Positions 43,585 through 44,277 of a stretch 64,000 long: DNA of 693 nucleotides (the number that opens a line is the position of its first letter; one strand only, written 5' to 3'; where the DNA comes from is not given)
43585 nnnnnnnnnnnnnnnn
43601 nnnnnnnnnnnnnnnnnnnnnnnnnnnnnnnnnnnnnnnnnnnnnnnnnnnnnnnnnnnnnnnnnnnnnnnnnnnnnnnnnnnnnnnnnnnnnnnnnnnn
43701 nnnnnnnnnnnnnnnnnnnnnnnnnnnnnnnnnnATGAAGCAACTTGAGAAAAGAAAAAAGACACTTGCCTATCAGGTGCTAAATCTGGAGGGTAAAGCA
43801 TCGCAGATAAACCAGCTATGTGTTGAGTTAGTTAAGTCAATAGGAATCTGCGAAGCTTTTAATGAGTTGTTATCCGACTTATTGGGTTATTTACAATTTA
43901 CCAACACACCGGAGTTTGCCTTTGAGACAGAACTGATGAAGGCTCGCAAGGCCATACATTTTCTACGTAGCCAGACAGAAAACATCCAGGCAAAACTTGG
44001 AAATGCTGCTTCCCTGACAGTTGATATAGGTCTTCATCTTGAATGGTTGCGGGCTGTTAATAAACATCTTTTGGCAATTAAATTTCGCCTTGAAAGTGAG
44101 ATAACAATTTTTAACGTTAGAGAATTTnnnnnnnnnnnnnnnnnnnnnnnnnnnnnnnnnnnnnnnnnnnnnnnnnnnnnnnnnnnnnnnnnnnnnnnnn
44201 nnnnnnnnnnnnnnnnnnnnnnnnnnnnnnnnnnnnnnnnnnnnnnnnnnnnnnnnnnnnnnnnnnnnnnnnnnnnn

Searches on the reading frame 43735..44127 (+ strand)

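Call 8: search_protein_families(library=pfam, proteins=[window:43735-44127:+], max_evalue=0.01)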
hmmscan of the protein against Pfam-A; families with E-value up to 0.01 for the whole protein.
window:43735-44127:+ (131 aa): 0 families

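Call 45: search_protein_families(library=pfam, proteins=[window:43735-44127:+], max_evalue=1)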
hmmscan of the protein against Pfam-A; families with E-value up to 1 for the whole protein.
window:43735-44127:+ (131 aa): 1 family
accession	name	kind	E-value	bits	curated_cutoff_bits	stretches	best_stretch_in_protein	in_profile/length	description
PF15372.11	DUF4600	-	0.4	11.4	27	0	1-24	59-82/128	Domain of unknown function (DUF4600)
